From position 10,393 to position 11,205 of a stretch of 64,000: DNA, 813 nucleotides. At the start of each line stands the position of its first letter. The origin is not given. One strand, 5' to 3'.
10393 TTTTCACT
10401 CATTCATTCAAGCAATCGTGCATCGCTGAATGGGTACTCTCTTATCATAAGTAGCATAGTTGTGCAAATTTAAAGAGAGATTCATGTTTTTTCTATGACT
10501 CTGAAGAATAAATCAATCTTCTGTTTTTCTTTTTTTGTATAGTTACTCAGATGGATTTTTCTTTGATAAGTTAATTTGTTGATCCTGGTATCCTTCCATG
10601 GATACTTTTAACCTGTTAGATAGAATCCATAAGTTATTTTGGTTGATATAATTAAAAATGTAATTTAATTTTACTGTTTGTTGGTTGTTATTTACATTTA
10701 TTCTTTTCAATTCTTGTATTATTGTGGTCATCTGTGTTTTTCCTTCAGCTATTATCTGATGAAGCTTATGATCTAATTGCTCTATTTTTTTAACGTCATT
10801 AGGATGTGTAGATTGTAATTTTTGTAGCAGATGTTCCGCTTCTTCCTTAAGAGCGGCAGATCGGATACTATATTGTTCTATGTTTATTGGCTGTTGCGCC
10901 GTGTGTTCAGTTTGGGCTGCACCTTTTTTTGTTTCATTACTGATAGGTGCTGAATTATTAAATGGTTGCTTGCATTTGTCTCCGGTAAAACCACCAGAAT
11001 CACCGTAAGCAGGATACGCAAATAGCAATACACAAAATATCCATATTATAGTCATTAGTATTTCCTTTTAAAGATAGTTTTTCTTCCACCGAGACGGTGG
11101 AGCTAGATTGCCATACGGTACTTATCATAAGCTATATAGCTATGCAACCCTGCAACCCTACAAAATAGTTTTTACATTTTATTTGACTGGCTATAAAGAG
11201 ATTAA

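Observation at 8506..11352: The conserved trmD-rplS junction is split by four tandem paralogous secreted-protein cassettes with a shared leader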

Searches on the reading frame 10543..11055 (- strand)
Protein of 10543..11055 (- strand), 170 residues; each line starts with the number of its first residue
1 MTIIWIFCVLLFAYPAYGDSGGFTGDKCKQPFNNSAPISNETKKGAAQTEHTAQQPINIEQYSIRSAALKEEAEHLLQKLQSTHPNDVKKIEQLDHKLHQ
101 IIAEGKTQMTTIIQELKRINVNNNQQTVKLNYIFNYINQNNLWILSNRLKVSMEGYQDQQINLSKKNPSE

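Call 5: search_protein_families(library=pfam, proteins=[window:10543-11055:-], max_evalue=0.1)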
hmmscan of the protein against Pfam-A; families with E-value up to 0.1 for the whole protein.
window:10543-11055:- (170 aa): 2 families
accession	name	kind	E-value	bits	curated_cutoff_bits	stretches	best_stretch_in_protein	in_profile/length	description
PF13774.12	Longin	-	0.006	16.9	26.2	0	116-143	5-34/84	Regulated-SNARE-like domain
PF24670.1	DUF7653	-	0.019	15.5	27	1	58-118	6-66/125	Domain of unknown function (DUF7653)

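Call 12: find_encoding_contigs(protein=window:10543-11055:-, flank=10000, max_places=10)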
Protein window:10543-11055:- (170 aa): no gene with exactly this product is on record in the collection.

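Call 14: find_homologous_proteins(query=A1, max_evalue=0.01)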
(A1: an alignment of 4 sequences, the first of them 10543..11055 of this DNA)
Query A1 (4 sequences) (170 aa, profile of the alignment): 6 proteins with E <= 0.01 among 1242 candidates.
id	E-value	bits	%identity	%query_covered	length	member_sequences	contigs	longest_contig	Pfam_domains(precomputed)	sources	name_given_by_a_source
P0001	2.7e-78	280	54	86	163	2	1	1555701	-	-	-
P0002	3.5e-64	234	100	100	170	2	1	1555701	-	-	-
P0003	6.2e-62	227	30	35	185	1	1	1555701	-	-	-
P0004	2.3e-31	127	32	59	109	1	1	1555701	-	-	-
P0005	2.8e-25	107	31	32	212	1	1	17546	-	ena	-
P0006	4.8e-16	77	33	59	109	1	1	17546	-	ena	-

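Call 16: find_encoding_contigs(protein=P0005, flank=10000, max_places=6)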
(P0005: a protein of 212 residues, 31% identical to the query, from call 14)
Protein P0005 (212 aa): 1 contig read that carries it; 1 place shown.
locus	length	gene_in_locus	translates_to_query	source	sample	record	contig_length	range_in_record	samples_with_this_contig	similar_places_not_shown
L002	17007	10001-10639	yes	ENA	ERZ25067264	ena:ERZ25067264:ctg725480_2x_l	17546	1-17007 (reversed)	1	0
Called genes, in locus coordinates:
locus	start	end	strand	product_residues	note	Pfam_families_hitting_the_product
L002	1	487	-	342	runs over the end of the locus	?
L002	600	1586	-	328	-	PF01073:3Beta_HSD, PF01370:Epimerase, PF04321:RmlD_sub_bind, PF05368:NmrA, PF07993:NAD_binding_4 (weak), PF13460:NAD_binding_10, PF16363:GDP_Man_Dehyd, PF07993:NAD_binding_4, +1 more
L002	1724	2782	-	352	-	PF04055:Radical_SAM, PF06968:BATS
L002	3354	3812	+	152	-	PF03840:SecG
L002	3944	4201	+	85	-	-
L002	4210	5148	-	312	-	PF01370:Epimerase, PF08338:DUF1731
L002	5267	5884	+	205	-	-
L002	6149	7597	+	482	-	PF01235:Na_Ala_symp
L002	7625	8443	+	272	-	PF01746:tRNA_m1G_MT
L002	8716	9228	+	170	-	-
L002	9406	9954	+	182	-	-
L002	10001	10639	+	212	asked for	-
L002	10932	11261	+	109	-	-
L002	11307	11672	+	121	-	PF01245:Ribosomal_L19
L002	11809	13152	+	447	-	-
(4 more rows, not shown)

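Call 37: predict_structure(alignment_id=A3)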
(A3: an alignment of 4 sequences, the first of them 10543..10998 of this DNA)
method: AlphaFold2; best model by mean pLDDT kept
length: 151 residues; sequences in the alignment: 4
mean_pLDDT: 77.2   pTM: 0.64
mean pLDDT of the five models: 77.2, 64.3, 61.6, 60.1, 57.1
residues with pLDDT >= 90: 76; 70-90: 28; 50-70: 14; < 50: 33
segments of 3 or more residues with pLDDT < 50: 1-31
pLDDT, mean of each block of 10 residues (from residue 1): 36 38 35 65 94 97 91 96 97 91 80 96 96 79 69 46
secondary structure, 60 per line:
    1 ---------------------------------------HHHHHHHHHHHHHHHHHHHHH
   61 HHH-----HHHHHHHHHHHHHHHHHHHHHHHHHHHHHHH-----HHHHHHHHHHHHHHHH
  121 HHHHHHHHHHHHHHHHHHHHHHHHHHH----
elements in order: H40-63 H69-99 H105-147

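Call 43: fold_search(model_id=the predicted structure, library=pdb)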
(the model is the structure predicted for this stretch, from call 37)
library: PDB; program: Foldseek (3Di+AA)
matches with E <= 10: 329; with E <= 0.001: 0
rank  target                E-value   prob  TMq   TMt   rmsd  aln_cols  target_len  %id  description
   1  9n22_K                1.6e-01  0.96  0.39  0.30   5.4       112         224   12  Y20S (Sec18-Sec17-Sec9-Sso1-Snc1) EDTA - Class 2 (released 2025-10-01)
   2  4jlr_C                4.1e-01  0.97  0.45  0.62   3.7        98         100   12  Crystal structure of a designed Respiratory Syncytial Virus Immunogen in complex with Motavizumab (released 2014-02-05)
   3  5n77_A                4.6e-01  0.85  0.41  0.27   5.4       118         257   12  Crystal structure of the cytosolic domain of the CorA magnesium channel from Escherichia coli in complex with magnesiu (released 2017-07-12)
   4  7q83_B                4.9e-01  0.90  0.48  0.48   6.9       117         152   14  Crystal structure of S. cerevisiae Sso2 in complex with the pleckstrin homology domain of Sec3 (released 2022-08-31)
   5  5v6p_A                5.8e-01  0.90  0.47  0.29   4.4       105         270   15  CryoEM structure of the ERAD-associated E3 ubiquitin-protein ligase HRD1 (released 2017-08-16)
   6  6xxv_C                6.5e-01  0.91  0.42  0.54   4.3        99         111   10  Crystal Structure of a computationally designed Immunogen S2_1.2 in complex with its elicited antibody C57 (released 2020-04-22)
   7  7q83_D                6.5e-01  0.69  0.42  0.41   6.5       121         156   13  Crystal structure of S. cerevisiae Sso2 in complex with the pleckstrin homology domain of Sec3 (released 2022-08-31)
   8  6tb3_BW               6.9e-01  0.98  0.50  0.64   3.0        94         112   19  yeast 80S ribosome in complex with the Not5 subunit of the CCR4-NOT complex (released 2020-04-22)
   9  9had_A                8.3e-01  0.87  0.50  0.62  11.3       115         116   14  Der f 21 dust mite allergen with computationally designed DerF21_b10 binder (released 2024-12-18)
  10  6xxv_F                8.7e-01  0.89  0.44  0.61   4.0        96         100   10  Crystal Structure of a computationally designed Immunogen S2_1.2 in complex with its elicited antibody C57 (released 2020-04-22)
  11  8tmi_E                9.3e-01  0.77  0.47  0.24   4.8       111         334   12  Cryo-EM structure of CorA in complex with conformation-specific synthetic antibody C18 and 100 uM MgCl2, State MG0.1-2 (released 2025-02-12)
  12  9cru_K                9.3e-01  0.60  0.39  0.30   5.6       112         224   12  Y20S (Sec18-Sec17-Sec9-Sso1-Snc1) EDTA - Class 1 (released 2025-08-27)
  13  8ts1_A                9.8e-01  0.87  0.51  0.28   5.2       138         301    6  Cryo-EM structure of human MRS2 with Mg2+ (released 2024-08-14)
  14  6vjy_B                1.0e+00  0.84  0.48  0.28   4.4       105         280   15  Cryo-EM structure of Hrd1/Hrd3 monomer (released 2020-04-29)
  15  8ek4_A                1.2e+00  0.33  0.33  0.37   7.5       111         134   15  De novo designed ice-binding proteins from twist-constrained helices (released 2023-07-12)
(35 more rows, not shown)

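Call 52: search_protein_representatives(alignment_id=A3)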
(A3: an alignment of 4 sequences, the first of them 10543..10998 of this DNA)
Query: 4 sequences, 129 profile positions. Proteins with E-value up to 0.001 (for the whole library): 4; up to 1e-10: 3; up to 1e-30: 2. The best 4 are listed.
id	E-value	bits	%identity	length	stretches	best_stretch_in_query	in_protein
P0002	3.0e-62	224.9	-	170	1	1-129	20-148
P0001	6.5e-60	217.4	-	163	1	4-129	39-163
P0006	1.6e-26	109.4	-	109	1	1-87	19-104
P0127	3.8e-04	37.0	-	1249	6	41-85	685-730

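Call 64: search_protein_families(library=ncbifam, proteins=[window:10543-11055:-], max_evalue=0.1)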
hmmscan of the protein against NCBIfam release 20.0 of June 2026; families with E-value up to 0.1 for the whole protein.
window:10543-11055:- (170 aa): 4 families
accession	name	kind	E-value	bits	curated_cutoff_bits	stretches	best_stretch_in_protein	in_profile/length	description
TIGR00407.1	proA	equivalog_domain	0.006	15.5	317.45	1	44-132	135-220/398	glutamate-5-semialdehyde dehydrogenase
TIGR03824.1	FlgM_jcvi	equivalog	0.029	15.2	40.75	1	36-106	12-81/98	flagellar biosynthesis anti-sigma factor FlgM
TIGR04517.1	rSAM_PoyD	subfamily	0.031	13.2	325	1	53-135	360-441/446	radical SAM family RiPP maturation amino acid epimerase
NF006618.0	PRK09185.1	subfamily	0.073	12.1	407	1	55-127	3-75/394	beta-ketoacyl-ACP synthase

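Call 65: search_solved_structures(query=A3, max_evalue=1)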
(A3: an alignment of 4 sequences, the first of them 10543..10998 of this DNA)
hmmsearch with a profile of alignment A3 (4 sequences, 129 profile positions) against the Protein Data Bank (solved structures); distinct sequences matched with E-value up to 1: 2.
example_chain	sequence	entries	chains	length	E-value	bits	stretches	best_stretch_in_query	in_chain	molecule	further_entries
7w5z_B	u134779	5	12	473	0.33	14.6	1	54-94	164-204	Protein phosphatase 2C, putative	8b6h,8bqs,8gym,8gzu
9r2r_A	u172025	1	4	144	0.52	13.9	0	52-84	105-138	M7r1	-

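Call 71: search_protein_families(library=pfam, proteins=[P0127], max_evalue=0.01)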
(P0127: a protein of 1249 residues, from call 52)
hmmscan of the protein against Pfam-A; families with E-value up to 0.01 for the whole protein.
P0127 (1249 aa): 6 families
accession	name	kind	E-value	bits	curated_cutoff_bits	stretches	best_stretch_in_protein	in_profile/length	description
PF06840.17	PDC10_C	-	6.3e-07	29.8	27.3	0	797-833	23-59/90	Programmed cell death protein 10, C-terminal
PF23910.1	DUF7252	-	3.7e-06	27.3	27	0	965-1005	60-100/117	Domain of unknown function (DUF7252)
PF25199.1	nSTAND_NTPase5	-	5.5e-06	26.7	34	1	182-289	30-134/145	Novel STAND NTPase 5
PF20225.4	DUF6584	-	0.00049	20.6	27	0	941-958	23-40/171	Family of unknown function (DUF6584)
PF19284.4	Arc_MA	-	0.0005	20.6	28.5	0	888-914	73-99/108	Arc MA domain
PF19310.4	TOP_N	-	0.0094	16.2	27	0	869-900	72-103/123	Neurolysin/Thimet oligopeptidase, N-terminal domain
